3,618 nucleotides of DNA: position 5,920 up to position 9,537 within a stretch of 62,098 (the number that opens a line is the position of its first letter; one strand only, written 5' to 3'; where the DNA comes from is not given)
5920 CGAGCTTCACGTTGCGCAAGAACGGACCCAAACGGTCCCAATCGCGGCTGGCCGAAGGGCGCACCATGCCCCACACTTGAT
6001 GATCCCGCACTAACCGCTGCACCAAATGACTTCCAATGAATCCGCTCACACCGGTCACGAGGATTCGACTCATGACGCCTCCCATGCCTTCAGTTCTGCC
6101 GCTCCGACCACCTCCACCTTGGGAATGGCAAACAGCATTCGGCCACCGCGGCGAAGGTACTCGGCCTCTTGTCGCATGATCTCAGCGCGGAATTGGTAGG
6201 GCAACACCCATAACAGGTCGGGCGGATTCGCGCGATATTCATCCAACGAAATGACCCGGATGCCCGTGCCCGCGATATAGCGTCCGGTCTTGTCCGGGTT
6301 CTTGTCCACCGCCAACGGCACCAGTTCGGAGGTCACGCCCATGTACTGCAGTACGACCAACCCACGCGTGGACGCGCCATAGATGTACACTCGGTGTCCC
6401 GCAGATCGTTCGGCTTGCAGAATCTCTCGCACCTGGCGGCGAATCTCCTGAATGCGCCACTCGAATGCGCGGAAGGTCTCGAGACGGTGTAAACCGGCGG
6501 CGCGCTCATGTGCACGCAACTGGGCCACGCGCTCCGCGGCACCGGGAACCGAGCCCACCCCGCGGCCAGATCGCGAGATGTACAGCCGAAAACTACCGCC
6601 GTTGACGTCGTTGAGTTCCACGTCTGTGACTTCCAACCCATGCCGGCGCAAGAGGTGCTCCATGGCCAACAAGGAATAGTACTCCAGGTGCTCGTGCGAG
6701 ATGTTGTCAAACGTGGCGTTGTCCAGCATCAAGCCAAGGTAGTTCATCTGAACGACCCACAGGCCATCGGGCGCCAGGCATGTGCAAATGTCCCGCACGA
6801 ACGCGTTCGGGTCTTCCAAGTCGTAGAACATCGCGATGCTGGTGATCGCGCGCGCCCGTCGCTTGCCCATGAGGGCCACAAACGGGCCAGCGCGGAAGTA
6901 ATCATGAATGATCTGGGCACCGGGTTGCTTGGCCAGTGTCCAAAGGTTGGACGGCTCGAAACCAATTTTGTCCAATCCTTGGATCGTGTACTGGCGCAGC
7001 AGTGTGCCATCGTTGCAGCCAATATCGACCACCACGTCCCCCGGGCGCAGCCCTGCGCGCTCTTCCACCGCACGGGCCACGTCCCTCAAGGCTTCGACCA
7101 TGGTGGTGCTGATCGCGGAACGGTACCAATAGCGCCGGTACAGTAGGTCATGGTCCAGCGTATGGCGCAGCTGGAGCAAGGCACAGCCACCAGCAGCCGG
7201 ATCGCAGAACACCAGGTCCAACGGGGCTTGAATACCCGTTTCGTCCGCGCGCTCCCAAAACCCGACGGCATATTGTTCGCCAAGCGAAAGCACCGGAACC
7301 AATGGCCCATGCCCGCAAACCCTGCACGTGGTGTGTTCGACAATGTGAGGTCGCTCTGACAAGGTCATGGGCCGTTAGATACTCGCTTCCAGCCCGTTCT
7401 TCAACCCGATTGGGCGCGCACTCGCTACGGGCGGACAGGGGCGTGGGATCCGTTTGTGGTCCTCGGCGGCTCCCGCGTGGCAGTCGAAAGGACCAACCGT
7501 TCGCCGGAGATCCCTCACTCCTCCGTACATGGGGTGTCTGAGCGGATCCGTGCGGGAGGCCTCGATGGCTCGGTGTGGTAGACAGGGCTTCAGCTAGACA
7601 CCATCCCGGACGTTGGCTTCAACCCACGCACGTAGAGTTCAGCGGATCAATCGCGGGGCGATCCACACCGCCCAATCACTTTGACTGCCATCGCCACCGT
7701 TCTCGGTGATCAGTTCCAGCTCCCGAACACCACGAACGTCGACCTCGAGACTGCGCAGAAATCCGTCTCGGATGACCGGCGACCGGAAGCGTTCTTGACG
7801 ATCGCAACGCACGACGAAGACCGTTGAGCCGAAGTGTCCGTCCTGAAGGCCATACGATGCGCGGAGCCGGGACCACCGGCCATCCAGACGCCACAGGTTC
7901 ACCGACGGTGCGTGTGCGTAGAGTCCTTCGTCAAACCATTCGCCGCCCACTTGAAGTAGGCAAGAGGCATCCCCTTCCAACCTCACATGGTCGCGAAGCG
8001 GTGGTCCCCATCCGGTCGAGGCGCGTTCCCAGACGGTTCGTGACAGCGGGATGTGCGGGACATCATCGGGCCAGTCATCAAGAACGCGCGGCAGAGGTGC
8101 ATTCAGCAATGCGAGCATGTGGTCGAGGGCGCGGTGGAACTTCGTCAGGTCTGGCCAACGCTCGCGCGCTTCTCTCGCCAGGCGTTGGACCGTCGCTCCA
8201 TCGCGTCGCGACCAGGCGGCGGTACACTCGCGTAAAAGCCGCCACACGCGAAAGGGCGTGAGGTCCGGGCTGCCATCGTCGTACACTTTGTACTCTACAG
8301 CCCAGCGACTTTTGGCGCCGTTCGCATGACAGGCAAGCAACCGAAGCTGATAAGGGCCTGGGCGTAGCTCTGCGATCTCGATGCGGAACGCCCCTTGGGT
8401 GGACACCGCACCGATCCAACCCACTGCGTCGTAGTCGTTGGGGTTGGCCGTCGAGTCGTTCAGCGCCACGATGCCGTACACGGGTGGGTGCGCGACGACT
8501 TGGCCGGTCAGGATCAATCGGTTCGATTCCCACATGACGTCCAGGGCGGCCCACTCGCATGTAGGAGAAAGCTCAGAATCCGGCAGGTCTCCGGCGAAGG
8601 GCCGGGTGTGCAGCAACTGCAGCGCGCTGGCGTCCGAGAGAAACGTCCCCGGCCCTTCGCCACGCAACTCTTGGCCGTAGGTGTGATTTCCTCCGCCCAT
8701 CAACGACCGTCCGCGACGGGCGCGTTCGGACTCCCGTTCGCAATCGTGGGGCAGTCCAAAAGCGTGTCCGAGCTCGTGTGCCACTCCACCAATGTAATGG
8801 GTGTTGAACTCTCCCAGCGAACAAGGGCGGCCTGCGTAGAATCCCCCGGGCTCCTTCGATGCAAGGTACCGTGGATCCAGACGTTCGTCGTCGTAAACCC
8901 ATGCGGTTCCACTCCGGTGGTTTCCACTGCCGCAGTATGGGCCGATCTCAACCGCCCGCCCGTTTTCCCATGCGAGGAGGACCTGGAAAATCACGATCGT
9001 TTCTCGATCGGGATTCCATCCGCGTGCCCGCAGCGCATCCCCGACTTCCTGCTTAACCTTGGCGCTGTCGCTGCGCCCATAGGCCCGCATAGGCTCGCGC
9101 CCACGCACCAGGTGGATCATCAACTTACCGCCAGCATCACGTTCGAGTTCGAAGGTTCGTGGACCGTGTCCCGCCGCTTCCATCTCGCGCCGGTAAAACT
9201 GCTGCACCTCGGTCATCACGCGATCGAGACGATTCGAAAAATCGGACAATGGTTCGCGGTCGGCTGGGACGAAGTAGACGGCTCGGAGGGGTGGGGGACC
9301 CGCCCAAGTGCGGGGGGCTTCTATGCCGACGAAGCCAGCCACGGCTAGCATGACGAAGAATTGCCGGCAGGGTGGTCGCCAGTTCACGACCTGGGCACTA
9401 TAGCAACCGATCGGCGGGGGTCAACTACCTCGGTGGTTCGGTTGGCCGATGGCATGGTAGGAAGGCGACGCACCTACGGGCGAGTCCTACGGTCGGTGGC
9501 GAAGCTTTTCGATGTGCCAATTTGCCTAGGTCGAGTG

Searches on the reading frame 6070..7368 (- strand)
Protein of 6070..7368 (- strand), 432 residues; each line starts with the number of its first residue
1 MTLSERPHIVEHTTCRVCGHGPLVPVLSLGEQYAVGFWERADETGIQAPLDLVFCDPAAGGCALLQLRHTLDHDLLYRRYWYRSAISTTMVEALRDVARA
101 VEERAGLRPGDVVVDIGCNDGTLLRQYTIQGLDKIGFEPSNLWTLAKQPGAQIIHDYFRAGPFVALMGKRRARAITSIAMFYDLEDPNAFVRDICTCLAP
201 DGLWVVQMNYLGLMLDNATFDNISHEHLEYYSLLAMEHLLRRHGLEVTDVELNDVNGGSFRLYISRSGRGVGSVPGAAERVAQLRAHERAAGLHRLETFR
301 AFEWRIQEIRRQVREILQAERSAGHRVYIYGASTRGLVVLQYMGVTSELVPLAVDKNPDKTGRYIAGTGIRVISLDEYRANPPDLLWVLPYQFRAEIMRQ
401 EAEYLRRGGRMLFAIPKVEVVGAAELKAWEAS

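Call 71: search_protein_families(library=pfam, proteins=[window:6070-7368:-], max_evalue=0.00001)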
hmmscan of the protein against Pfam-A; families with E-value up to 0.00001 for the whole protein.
window:6070-7368:- (432 aa): 3 families
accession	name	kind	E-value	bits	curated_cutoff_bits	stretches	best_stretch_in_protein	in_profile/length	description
PF08484.17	Methyltransf_14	-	1.2e-42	145.9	23.5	1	255-416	2-160/160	C-methyltransferase C-terminal domain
PF13489.12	Methyltransf_23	-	8.8e-18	65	27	1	96-249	8-163/164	Methyltransferase domain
PF08421.16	Methyltransf_13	-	7.2e-09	36.1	31.3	1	15-77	1-62/62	Putative zinc binding domain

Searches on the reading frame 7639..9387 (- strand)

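Call 71: search_protein_families(library=pfam, proteins=[window:7639-9387:-], max_evalue=0.00001)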
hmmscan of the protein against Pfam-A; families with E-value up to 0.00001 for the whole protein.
window:7639-9387:- (582 aa): 1 family
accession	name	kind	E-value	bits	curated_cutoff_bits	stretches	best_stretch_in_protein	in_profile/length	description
PF08305.17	NPCBM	-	2.7e-28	99.1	23.9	1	447-580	4-136/137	NPCBM/NEW2 domain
